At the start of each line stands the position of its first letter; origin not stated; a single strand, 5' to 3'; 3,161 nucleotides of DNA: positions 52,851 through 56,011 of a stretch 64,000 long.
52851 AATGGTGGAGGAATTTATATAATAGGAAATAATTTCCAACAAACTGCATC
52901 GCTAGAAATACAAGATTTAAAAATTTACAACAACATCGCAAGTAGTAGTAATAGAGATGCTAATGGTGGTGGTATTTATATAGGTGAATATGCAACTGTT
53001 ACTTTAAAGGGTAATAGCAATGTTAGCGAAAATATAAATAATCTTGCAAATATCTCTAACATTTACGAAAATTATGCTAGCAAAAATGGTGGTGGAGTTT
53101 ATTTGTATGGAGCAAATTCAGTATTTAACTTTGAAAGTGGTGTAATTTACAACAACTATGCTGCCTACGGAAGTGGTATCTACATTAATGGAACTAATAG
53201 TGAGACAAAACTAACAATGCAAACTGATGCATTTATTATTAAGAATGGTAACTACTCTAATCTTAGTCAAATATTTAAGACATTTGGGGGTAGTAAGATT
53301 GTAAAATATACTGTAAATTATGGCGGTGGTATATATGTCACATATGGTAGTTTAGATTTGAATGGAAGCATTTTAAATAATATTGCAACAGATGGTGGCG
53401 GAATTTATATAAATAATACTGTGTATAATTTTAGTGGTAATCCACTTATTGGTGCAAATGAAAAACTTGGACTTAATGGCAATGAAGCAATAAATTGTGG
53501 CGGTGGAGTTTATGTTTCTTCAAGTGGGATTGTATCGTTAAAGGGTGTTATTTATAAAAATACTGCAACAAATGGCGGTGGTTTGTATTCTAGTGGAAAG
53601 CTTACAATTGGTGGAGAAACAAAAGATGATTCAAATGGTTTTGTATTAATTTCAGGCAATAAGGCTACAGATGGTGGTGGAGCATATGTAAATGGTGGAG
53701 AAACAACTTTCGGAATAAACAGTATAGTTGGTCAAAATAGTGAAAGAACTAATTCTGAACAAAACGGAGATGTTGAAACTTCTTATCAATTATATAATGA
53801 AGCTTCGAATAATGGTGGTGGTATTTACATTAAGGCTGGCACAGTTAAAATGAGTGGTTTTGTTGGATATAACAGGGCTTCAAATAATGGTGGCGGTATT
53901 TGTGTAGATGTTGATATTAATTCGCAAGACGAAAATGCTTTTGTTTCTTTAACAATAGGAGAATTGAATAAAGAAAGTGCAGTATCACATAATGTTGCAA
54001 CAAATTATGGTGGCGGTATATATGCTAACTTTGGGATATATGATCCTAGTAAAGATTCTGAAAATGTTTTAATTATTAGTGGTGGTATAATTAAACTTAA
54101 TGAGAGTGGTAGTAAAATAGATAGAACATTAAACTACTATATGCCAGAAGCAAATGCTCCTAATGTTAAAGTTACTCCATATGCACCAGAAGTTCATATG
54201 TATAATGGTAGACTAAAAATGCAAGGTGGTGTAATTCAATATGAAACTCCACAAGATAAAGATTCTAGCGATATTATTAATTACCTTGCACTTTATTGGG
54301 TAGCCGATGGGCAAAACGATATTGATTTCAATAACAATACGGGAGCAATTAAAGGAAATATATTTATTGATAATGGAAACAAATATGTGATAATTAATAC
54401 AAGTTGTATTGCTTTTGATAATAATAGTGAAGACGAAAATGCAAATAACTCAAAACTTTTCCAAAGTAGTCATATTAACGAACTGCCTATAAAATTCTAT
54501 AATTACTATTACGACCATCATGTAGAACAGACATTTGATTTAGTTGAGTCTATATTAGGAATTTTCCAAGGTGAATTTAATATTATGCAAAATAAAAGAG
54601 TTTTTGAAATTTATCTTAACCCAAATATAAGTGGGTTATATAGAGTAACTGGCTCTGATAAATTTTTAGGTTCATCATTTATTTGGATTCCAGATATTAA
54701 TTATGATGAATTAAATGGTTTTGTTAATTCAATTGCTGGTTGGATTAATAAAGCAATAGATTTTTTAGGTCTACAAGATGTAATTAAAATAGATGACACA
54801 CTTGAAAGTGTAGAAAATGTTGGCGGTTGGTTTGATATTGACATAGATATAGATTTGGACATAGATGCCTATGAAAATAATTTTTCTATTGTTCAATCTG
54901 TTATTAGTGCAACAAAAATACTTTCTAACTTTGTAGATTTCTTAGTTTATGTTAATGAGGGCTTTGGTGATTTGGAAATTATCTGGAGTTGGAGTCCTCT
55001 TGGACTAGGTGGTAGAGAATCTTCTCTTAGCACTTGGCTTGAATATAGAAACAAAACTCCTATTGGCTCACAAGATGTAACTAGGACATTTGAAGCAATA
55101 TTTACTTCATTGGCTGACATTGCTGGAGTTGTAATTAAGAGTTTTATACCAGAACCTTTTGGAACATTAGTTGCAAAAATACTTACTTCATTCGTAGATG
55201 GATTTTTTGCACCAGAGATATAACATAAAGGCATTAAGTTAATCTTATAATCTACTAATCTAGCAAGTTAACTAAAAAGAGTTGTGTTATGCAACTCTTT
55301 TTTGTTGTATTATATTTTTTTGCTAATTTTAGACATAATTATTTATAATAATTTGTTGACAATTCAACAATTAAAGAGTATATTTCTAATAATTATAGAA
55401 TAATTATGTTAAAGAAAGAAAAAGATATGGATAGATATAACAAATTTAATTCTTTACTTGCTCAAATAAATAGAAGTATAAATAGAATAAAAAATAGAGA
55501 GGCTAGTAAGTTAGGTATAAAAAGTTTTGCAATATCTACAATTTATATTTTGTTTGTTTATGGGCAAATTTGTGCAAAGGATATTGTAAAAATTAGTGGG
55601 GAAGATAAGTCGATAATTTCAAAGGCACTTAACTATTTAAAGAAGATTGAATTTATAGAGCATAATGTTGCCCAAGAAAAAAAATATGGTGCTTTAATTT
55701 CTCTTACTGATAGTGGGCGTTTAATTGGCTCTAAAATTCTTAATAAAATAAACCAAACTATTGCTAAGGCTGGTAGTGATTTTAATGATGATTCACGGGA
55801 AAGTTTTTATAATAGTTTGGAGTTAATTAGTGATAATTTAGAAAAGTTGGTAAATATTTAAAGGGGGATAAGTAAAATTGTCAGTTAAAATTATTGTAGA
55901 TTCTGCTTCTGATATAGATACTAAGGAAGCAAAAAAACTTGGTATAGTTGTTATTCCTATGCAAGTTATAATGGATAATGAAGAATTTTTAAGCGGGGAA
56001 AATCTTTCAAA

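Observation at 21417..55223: One uninterrupted 33.8-kb gene for an 11,268-aa membrane-anchored surface protein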

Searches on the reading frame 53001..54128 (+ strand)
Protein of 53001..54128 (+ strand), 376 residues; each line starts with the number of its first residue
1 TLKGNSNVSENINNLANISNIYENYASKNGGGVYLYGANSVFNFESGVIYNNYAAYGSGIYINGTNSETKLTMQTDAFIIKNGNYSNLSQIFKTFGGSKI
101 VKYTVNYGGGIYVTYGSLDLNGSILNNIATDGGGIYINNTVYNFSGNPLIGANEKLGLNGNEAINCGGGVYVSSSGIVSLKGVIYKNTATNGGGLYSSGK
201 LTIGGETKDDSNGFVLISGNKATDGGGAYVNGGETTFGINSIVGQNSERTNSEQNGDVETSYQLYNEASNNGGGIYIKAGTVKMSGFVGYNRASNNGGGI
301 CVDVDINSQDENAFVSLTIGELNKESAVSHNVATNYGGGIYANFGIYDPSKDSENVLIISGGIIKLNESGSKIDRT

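Call 36: search_protein_families(library=pfam, proteins=[window:53001-54128:+], max_evalue=0.1)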
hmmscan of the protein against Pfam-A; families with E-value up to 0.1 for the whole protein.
window:53001-54128:+ (376 aa): 1 family
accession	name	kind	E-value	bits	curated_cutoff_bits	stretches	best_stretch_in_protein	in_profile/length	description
PF02415.23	Chlam_PMP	-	1.2e-06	28.6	20.6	0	329-342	5-18/19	Chlamydia polymorphic membrane protein (Chlamydia_PMP) repeat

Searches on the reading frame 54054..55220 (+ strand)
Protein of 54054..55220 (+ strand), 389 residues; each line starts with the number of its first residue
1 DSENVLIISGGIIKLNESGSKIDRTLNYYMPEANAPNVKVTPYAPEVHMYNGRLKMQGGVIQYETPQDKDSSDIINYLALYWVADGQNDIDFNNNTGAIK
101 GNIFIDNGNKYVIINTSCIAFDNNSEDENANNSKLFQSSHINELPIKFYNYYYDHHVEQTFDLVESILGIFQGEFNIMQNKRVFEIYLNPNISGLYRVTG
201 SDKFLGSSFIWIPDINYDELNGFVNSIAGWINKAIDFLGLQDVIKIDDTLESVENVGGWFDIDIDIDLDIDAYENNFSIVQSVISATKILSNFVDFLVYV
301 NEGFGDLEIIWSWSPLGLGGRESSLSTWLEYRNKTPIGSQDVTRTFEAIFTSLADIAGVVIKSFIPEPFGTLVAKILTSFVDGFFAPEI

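Call 13: find_homologous_proteins(query=window:54057-55220:+)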
Query window:54057-55220:+: 2511 candidates shared short words with the query, none scored E <= 0.001.

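Call 36: search_protein_families(library=pfam, proteins=[window:54129-55220:+], max_evalue=0.1)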
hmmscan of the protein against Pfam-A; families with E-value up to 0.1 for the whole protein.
window:54129-55220:+ (364 aa): 0 families

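Call 53: search_solved_structures(query=window:54054-55220:+, max_evalue=1)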
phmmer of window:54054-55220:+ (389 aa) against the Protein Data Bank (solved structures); distinct sequences matched with E-value up to 1: 0.

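Call 60: search_protein_representatives(protein=window:54054-55220:+)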
Query: 389 residues. Proteins with E-value up to 0.001 (for the whole library): 2; up to 1e-10: 0; up to 1e-30: 0. The best 2 are listed.
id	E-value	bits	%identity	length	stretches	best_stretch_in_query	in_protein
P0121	1.2e-05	41.3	30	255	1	139-384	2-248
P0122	1.3e-04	37.9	29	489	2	5-92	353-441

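Call 74: find_homologous_proteins(query=A3, max_evalue=0.001)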
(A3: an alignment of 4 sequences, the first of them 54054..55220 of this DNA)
Query A3 (4 sequences): 8000 candidates shared short words with the query, none scored E <= 0.001.

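Call 90: predict_structure(alignment_id=A4)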
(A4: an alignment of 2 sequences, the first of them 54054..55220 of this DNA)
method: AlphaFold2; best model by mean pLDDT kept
length: 389 residues; sequences in the alignment: 2
mean_pLDDT: 29.9   pTM: 0.18
mean pLDDT of the five models: 29.9, 28.4, 28.2, 26.9, 26.7
residues with pLDDT >= 90: 0; 70-90: 0; 50-70: 0; < 50: 389
segments of 3 or more residues with pLDDT < 50: 1-389
pLDDT, mean of each block of 10 residues (from residue 1): 26 26 25 28 27 31 37 30 26 29 27 26 28 25 31 31 28 26 26 24 23 27 34 32 30 25 28 29 33 37 32 29 33 31 36 39 39 42 32
secondary structure, 60 per line:
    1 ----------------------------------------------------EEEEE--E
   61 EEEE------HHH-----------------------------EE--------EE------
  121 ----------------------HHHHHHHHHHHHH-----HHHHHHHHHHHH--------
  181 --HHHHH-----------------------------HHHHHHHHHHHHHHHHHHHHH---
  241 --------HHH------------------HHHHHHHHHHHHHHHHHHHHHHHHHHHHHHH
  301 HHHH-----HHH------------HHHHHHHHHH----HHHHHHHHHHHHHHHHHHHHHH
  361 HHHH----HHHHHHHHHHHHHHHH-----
elements in order: E53-57 E60-64 H143-155 H161-172 H183-187 H217-237 H270-304 H325-334 H339-364 H369-384

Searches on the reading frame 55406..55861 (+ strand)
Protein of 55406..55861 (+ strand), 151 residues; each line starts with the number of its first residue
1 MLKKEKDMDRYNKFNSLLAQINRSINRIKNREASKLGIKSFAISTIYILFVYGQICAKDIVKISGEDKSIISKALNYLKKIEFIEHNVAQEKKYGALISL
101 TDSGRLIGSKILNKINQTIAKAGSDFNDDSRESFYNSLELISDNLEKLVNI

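Call 8: search_protein_families(library=pfam, proteins=[window:55406-55861:+], max_evalue=0.001)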
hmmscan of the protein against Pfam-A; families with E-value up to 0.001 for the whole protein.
window:55406-55861:+ (151 aa): 0 families

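Call 14: find_encoding_contigs(protein=window:55406-55861:+, flank=10000, max_places=10)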
Protein window:55406-55861:+ (151 aa): 4 contigs read that carry it; 3 places shown.
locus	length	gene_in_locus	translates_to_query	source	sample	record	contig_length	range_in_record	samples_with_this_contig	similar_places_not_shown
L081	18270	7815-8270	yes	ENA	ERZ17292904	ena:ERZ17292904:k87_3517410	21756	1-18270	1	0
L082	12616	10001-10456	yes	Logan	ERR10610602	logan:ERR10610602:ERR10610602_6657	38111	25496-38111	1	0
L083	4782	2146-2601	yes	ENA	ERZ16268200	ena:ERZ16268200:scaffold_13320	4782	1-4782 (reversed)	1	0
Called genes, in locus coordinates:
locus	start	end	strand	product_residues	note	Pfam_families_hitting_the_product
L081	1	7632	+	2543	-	?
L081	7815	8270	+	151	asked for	-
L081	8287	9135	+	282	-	PF02645:DegV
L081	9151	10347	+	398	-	PF00465:Fe-ADH, PF13685:Fe-ADH_2, PF25137:ADH_Fe_C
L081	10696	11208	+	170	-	PF06908:YpsA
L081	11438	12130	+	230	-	PF02397:Bac_transf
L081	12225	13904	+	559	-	-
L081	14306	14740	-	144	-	PF00190:Cupin_1, PF07883:Cupin_2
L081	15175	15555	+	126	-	-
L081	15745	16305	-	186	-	PF06821:Ser_hydrolase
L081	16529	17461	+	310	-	PF00106:adh_short, PF01370:Epimerase (faint), PF08659:KR (weak), PF13561:adh_short_C2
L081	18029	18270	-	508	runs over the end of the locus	PF12679:ABC2_membrane_2, PF12698:ABC2_membrane_3 (weak)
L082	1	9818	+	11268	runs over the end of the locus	-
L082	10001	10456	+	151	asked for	-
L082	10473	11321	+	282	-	PF02645:DegV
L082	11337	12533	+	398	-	PF00465:Fe-ADH, PF13685:Fe-ADH_2, PF25137:ADH_Fe_C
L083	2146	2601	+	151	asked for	-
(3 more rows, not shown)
